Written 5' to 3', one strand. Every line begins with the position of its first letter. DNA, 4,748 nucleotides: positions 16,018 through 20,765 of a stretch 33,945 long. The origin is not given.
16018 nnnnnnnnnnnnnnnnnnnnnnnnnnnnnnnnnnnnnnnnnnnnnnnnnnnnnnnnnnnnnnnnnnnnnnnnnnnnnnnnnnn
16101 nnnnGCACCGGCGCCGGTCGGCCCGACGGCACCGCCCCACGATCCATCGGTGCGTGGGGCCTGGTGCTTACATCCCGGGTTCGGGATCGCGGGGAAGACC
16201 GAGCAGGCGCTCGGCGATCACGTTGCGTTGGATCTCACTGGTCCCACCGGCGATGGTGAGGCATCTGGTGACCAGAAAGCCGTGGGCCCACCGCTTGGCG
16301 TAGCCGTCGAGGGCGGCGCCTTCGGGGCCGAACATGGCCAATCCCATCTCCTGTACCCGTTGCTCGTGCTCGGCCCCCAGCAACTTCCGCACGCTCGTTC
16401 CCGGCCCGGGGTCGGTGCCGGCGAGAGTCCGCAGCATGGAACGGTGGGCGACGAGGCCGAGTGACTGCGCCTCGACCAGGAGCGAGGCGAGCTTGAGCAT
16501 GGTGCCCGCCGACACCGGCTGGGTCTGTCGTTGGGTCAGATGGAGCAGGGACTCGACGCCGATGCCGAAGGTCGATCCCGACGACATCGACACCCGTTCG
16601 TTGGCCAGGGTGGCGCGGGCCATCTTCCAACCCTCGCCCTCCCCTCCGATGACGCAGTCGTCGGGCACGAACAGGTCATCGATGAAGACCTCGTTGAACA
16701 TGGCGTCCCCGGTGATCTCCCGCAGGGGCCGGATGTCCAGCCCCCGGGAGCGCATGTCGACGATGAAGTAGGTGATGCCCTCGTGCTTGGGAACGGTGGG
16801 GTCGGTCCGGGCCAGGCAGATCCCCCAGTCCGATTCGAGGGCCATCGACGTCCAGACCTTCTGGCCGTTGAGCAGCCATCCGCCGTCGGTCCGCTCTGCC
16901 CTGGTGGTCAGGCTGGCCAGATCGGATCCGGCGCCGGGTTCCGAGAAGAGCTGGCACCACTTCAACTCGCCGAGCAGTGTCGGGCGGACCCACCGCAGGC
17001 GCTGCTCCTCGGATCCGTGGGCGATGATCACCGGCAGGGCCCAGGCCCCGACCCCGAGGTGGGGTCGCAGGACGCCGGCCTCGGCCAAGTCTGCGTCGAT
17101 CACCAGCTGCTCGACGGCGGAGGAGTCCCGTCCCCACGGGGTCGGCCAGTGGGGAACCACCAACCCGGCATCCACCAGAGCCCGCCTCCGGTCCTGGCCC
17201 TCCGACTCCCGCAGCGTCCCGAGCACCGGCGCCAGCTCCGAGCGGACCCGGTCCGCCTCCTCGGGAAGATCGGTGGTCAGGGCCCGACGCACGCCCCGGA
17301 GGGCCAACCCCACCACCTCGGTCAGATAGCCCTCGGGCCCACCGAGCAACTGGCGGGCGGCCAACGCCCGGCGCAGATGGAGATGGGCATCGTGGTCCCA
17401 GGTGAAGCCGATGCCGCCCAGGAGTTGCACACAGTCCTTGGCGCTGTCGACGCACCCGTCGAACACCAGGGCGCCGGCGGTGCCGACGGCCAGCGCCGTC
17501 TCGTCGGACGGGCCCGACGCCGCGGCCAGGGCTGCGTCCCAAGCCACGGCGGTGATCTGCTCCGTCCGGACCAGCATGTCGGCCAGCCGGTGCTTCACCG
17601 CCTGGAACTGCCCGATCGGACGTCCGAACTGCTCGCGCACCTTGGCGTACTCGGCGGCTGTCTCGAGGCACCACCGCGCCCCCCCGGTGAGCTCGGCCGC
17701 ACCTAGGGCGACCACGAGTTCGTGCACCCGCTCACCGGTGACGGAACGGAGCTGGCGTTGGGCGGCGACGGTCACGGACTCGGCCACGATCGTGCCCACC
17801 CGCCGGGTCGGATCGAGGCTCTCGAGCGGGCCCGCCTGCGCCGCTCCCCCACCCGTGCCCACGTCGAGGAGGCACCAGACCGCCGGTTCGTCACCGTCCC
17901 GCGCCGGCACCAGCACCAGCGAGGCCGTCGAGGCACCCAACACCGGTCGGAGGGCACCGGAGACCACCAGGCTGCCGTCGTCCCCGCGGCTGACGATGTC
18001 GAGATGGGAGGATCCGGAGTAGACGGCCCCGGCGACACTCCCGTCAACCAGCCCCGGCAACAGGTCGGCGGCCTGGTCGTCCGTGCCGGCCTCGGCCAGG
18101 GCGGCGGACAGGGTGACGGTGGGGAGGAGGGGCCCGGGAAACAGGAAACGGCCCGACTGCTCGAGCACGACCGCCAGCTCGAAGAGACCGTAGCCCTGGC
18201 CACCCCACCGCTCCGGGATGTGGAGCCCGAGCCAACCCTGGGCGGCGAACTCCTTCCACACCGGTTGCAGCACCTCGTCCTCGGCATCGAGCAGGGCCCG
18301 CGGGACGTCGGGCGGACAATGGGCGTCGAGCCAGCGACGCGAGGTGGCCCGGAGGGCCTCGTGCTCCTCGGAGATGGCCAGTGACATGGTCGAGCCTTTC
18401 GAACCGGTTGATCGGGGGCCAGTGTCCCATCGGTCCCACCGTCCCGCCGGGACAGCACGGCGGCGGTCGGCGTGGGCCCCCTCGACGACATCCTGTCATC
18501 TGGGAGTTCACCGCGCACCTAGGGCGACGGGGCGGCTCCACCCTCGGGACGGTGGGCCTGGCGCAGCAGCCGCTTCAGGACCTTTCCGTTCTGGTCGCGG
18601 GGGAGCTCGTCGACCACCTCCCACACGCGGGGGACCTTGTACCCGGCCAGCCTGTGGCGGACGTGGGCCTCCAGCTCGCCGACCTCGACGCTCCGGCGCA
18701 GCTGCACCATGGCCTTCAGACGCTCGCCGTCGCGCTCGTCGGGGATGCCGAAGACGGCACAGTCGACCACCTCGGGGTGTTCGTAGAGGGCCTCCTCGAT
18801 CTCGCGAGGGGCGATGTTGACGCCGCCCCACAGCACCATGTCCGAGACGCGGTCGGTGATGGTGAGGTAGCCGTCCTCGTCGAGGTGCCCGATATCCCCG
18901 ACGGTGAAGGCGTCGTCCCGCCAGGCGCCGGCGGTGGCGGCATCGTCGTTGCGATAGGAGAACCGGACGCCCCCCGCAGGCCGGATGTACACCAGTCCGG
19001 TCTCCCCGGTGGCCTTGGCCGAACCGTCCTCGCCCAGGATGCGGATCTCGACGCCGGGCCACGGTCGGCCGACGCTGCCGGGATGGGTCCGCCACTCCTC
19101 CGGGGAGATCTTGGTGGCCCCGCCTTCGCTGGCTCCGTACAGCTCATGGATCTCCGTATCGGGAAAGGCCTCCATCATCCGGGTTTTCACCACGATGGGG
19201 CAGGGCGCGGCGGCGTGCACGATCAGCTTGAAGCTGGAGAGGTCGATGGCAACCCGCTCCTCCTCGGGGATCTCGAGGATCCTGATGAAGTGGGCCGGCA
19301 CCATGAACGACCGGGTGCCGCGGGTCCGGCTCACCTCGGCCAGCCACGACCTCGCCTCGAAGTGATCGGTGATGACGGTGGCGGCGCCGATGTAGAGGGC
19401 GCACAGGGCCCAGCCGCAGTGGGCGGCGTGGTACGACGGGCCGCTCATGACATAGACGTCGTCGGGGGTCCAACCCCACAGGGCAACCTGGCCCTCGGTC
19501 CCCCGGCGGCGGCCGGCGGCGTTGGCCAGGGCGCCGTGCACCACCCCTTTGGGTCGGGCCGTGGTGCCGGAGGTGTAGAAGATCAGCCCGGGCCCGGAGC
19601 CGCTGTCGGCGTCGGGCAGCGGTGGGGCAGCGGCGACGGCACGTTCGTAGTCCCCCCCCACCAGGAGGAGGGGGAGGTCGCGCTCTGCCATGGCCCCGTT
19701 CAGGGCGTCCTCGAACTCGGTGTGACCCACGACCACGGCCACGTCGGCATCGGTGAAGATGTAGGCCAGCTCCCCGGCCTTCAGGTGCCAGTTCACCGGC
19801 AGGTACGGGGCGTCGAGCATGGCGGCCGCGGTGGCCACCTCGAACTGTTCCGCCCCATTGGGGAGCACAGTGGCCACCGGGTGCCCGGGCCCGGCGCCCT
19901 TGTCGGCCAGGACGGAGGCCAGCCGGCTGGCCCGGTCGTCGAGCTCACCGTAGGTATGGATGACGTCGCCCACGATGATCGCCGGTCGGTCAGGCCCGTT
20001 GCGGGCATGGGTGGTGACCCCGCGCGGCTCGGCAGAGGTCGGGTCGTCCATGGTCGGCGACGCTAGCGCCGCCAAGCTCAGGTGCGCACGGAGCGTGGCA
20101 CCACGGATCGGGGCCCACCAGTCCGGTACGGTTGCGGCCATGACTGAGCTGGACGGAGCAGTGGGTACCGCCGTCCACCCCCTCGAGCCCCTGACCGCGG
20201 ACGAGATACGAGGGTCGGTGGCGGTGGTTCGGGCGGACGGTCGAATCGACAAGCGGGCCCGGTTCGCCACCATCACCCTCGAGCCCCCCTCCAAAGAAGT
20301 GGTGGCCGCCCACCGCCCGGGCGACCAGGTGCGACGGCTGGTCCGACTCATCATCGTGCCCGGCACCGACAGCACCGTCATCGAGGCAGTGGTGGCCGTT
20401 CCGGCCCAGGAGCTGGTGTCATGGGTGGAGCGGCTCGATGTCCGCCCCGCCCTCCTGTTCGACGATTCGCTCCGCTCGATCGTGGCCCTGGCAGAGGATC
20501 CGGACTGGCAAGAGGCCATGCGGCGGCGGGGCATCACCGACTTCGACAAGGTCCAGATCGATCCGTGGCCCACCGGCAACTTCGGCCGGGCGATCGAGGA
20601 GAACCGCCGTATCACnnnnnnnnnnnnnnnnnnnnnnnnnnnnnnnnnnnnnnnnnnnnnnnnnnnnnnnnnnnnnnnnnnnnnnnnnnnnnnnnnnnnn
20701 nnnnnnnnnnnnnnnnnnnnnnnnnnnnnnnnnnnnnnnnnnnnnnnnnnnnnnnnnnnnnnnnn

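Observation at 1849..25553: Four alpha/beta acyl-CoA dehydrogenase sets in four different genetic architectures within 24 kb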

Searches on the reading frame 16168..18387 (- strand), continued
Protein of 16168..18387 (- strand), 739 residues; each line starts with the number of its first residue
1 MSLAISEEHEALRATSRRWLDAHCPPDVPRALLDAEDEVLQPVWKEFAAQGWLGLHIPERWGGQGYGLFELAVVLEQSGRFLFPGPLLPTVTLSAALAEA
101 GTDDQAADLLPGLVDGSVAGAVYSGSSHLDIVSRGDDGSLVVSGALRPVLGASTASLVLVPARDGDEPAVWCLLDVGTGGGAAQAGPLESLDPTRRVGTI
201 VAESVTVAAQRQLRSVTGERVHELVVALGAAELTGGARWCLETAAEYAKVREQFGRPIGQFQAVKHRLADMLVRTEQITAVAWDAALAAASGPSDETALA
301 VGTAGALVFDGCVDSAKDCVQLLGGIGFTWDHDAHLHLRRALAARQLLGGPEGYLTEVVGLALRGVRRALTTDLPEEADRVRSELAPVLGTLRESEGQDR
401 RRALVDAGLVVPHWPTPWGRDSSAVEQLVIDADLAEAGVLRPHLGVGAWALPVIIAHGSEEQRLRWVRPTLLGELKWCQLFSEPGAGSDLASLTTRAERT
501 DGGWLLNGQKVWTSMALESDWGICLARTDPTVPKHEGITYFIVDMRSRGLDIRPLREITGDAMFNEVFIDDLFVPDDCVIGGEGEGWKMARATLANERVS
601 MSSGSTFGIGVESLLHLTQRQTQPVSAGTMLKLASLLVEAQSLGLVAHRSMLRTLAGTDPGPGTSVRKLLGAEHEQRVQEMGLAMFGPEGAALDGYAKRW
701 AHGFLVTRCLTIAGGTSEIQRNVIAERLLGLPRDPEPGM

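Call 52: predict_structure(alignment_id=A1)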
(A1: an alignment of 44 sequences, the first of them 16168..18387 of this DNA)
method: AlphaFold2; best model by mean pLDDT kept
length: 739 residues; sequences in the alignment: 44
mean_pLDDT: 82.7   pTM: 0.82
mean pLDDT of the five models: 82.7, 79.9, 78.7, 76.4, 75.4
residues with pLDDT >= 90: 329; 70-90: 278; 50-70: 88; < 50: 44
segments of 3 or more residues with pLDDT < 50: 1-4, 483-492, 557-562, 595-605, 713-715, 734-739
pLDDT, mean of each block of 10 residues (from residue 1): 60 93 86 71 86 95 93 96 91 95 94 93 94 94 96 94 92 88 89 89 94 93 97 96 91 83 89 93 94 93 97 95 63 85 93 95 83 71 89 87 87 68 76 76 72 86 92 85 43 76 86 75 88 82 92 63 70 94 82 48 47 83 85 93 81 65 70 79 81 70 63 58 81 46
secondary structure, 60 per line:
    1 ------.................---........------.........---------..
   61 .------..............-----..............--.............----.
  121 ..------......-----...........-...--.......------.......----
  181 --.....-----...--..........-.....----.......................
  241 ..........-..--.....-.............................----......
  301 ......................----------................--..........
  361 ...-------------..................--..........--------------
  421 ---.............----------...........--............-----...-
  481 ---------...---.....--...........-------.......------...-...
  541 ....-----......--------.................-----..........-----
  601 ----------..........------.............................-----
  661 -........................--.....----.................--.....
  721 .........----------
elements in order (helices of 4 or more, strands of 3 or more residues): H7-23 H27-34 H41-49 H68-81 H87-100 H103-115 E120-122 E129-134 E140-150 E157-163 E170-176 E183-187 E198-207 H218-250 H262-290 H295-322 H333-348 H351-363 H377-394 H397-406 H424-436 H447-457 H460-471 E477-479 E496-500 E503-513 E521-527 E538-544 E550-555 E564-575 H586-595 H611-620 H627-655 H662-685 H688-692 H697-713 H716-729

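Call 55: fold_search(model_id=the predicted structure, library=pdb)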
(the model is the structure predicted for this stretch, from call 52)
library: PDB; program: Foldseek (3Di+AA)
matches with E <= 10: 518; with E <= 0.001: 341
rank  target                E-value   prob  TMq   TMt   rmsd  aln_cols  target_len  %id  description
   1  6wy8_C                1.0e-16  1.00  0.45  0.89   2.5       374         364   31  Tcur3481-Tcur3483 steroid ACAD (released 2021-03-24)
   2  6wy8_A                1.8e-16  1.00  0.45  0.89   2.5       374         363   31  Tcur3481-Tcur3483 steroid ACAD (released 2021-03-24)
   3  6wy9_B                7.1e-16  1.00  0.44  0.88   2.6       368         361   31  Tcur3481-Tcur3483 steroid ACAD G363A variant (released 2020-10-28)
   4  2z1q_B                1.8e-15  1.00  0.43  0.58  11.1       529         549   20  Crystal structure of acyl CoA dehydrogenase (released 2008-05-13)
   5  8sgr_A                2.3e-15  1.00  0.44  0.81   3.0       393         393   22  human liver mitochondrial Isovaleryl-CoA dehydrogenase (released 2024-02-21)
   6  6es9_A                2.3e-15  1.00  0.45  0.58   8.5       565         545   21  Methylsuccinyl-CoA dehydrogenase of Paracoccus denitrificans with bound flavin adenine dinucleotide (released 2018-01-03)
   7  3owa_D                3.7e-15  1.00  0.55  0.68   8.2       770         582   13  Crystal Structure of Acyl-CoA Dehydrogenase complexed with FAD from Bacillus anthracis (released 2010-10-13)
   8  4kto_A                4.3e-15  1.00  0.45  0.85   3.0       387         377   25  Crystal Structure Of a Putative Isovaleryl-CoA dehydrogenase (PSI-NYSGRC-012251) from Sinorhizobium meliloti 1021 (released 2013-06-19)
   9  3owa_A                9.5e-15  1.00  0.54  0.67   9.1       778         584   13  Crystal Structure of Acyl-CoA Dehydrogenase complexed with FAD from Bacillus anthracis (released 2010-10-13)
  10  4x28_B                9.9e-15  1.00  0.34  0.57   7.2       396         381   26  Crystal structure of the ChsE4-ChsE5 complex from Mycobacterium tuberculosis (released 2015-02-18)
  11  4x28_C                1.1e-14  1.00  0.45  0.89   3.0       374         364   27  Crystal structure of the ChsE4-ChsE5 complex from Mycobacterium tuberculosis (released 2015-02-18)
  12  5zw0_A                1.3e-14  1.00  0.44  0.82   3.4       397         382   20  Apo-form PigA (released 2018-09-05)
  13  1ivh_A                1.4e-14  1.00  0.45  0.83   2.6       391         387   22  STRUCTURE OF HUMAN ISOVALERYL-COA DEHYDROGENASE AT 2.6 ANGSTROMS RESOLUTION: STRUCTURAL BASIS FOR SUBSTRATE SPECIFICIT (released 1998-05-20)
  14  5zw0_B                1.4e-14  1.00  0.44  0.83   3.1       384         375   20  Apo-form PigA (released 2018-09-05)
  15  4kto_D                2.1e-14  1.00  0.44  0.84   2.9       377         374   25  Crystal Structure Of a Putative Isovaleryl-CoA dehydrogenase (PSI-NYSGRC-012251) from Sinorhizobium meliloti 1021 (released 2013-06-19)
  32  6wy9_A                1.3e-13  1.00  0.34  0.59   7.5       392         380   24  Tcur3481-Tcur3483 steroid ACAD G363A variant (released 2020-10-28)
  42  6wy8_B                3.6e-13  1.00  0.34  0.59   7.3       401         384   24  Tcur3481-Tcur3483 steroid ACAD (released 2021-03-24)
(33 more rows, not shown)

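Call 67: search_protein_families(library=pfam, alignment_id=A2, max_evalue=0.00001)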
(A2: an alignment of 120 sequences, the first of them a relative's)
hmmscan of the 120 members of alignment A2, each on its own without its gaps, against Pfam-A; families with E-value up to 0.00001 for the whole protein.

A. member 1, L045:245-1681:- (478 aa): 1 family
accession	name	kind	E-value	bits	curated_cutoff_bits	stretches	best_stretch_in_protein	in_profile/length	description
PF22691.2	Thiolase_C_1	-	2.1e-06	28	28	1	279-353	4-82/144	Thiolase C-terminal domain-like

B. families by the number of members that match (of 120 scanned): 65 families (the first 25 are shown)
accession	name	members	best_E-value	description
PF00441.29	Acyl-CoA_dh_1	23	3.7e-41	Acyl-CoA dehydrogenase, C-terminal domain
PF02771.21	Acyl-CoA_dh_N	23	1.2e-32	Acyl-CoA dehydrogenase, N-terminal domain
PF02770.24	Acyl-CoA_dh_M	22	4.6e-23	Acyl-CoA dehydrogenase, middle domain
PF00501.34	AMP-binding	12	3.5e-72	AMP-binding enzyme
PF13193.12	AMP-binding_C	11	1.5e-20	AMP-binding enzyme C-terminal domain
PF00067.27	p450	8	1.1e-34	Cytochrome P450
PF22691.2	Thiolase_C_1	7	8.3e-34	Thiolase C-terminal domain-like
PF00440.29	TetR_N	6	1.1e-18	Bacterial regulatory proteins, tetR family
PF00108.29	Thiolase_N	6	3.1e-09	Thiolase, N-terminal domain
PF02515.22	CoA_transf_3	5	5.2e-108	CoA-transferase family III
PF00378.25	ECH_1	5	3.7e-47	Enoyl-CoA hydratase/isomerase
PF16113.10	ECH_2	5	4.7e-23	Enoyl-CoA hydratase/isomerase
PF00171.27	Aldedh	3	4.9e-159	Aldehyde dehydrogenase family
PF08028.16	Acyl-CoA_dh_2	3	9.8e-07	Acyl-CoA dehydrogenase, C-terminal domain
PF01179.26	Cu_amine_oxid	2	1.2e-158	Copper amine oxidase, enzyme domain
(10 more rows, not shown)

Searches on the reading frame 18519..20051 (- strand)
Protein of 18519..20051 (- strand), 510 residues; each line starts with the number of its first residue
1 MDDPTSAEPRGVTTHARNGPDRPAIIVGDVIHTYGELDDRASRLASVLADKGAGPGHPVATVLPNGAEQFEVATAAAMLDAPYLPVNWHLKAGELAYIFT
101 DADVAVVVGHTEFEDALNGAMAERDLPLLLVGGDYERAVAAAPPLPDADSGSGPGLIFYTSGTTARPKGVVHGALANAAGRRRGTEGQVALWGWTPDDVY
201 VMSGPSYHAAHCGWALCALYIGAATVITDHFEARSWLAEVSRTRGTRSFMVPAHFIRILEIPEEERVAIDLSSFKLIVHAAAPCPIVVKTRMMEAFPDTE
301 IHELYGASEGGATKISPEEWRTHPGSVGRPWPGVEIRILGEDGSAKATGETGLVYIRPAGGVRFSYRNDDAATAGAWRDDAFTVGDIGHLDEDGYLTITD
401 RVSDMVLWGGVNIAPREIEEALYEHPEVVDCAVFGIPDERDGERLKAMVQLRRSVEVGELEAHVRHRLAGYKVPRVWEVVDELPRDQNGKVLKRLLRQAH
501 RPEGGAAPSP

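Call 31: search_protein_families(library=ncbifam, proteins=[window:18519-20051:-], max_evalue=0.00001)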
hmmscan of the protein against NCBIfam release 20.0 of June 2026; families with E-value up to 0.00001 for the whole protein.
window:18519-20051:- (510 aa): 94 families (the best 25 are shown)
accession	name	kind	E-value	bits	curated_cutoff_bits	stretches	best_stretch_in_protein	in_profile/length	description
NF009071.0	PRK12406.1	subfamily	9.6e-117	390.5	701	2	146-500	147-502/510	acyl-CoA synthetase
NF038341.1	ligase_FadD4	exception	1.8e-107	359.8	850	1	19-496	8-500/506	fatty-acid--CoA ligase FadD4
NF004837.0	PRK06187.1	subfamily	2.4e-102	342.9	476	1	12-500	14-522/531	long-chain-fatty-acid--CoA ligase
NF006182.0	PRK08316.1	subfamily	1.3e-90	304.4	663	1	16-500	21-517/523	fatty acyl-CoA synthetase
NF009929.0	PRK13390.1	equivalog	1.7e-85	287.3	951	1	13-497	4-501/501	acyl-CoA synthetase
NF004797.0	PRK06145.1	equivalog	2.3e-81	273.6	850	1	12-499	8-494/499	acyl-CoA synthetase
NF005863.0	PRK07798.1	subfamily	9.7e-70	235.6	543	1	16-491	14-522/540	acyl-CoA synthetase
NF005801.1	PRK07656.1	equivalog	8.1e-68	229.3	657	1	9-497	4-500/500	FadD3 family acyl-CoA ligase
NF005676.0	PRK07470.1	equivalog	2e-66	224.7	774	1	12-500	26-529/544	acyl-CoA synthetase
NF009233.0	PRK12583.1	subfamily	2.8e-65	220.8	832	2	157-499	206-549/558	fatty acid CoA ligase family protein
NF005702.0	PRK07514.1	subfamily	3.6e-65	220.3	558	1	21-501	18-501/506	malonyl-CoA synthase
NF052580.1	Str24CoAsynCasG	equivalog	8.7e-65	219.1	750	1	20-495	54-545/548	steroid-24-oyl-CoA synthetase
NF038344.1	bile_CoA_BaiB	exception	3.9e-64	216.8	650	1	31-497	46-499/504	bile acid--CoA ligase BaiB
NF009921.1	PRK13382.1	exception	8.7e-64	216.2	850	1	11-496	41-528/529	acyl-CoA ligase FadD12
NF005857.1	PRK07786.1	exception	1.1e-63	215.5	733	1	13-499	16-511/513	fatty-acid--CoA ligase FadD5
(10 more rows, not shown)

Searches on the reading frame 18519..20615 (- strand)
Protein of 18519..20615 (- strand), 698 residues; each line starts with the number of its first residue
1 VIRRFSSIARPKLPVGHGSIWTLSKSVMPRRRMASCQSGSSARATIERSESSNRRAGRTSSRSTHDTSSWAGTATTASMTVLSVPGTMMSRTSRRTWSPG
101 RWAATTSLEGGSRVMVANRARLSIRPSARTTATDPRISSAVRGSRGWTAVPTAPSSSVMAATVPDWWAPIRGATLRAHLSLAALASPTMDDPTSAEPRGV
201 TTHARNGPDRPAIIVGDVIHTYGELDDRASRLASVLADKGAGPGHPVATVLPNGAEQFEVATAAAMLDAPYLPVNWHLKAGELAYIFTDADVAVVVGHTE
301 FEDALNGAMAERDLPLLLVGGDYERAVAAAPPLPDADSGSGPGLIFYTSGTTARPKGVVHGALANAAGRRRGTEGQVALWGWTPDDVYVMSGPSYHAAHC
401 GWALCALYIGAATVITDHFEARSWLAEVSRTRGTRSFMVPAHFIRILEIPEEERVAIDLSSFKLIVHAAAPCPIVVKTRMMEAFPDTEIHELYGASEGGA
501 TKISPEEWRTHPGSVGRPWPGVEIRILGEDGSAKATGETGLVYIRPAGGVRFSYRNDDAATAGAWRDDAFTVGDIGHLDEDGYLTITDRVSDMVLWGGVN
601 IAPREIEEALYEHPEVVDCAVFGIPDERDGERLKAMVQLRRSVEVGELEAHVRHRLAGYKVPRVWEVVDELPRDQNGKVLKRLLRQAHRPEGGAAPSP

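Call 5: search_protein_families(library=pfam, proteins=[window:18519-20615:-], max_evalue=0.01)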
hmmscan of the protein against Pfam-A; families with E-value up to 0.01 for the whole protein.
window:18519-20615:- (698 aa): 2 families
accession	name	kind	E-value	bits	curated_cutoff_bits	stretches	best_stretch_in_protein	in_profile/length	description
PF00501.34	AMP-binding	-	1.4e-65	222.1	29.9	1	202-546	3-376/384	AMP-binding enzyme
PF13193.12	AMP-binding_C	-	1.1e-19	71.6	24.5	1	605-678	1-76/76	AMP-binding enzyme C-terminal domain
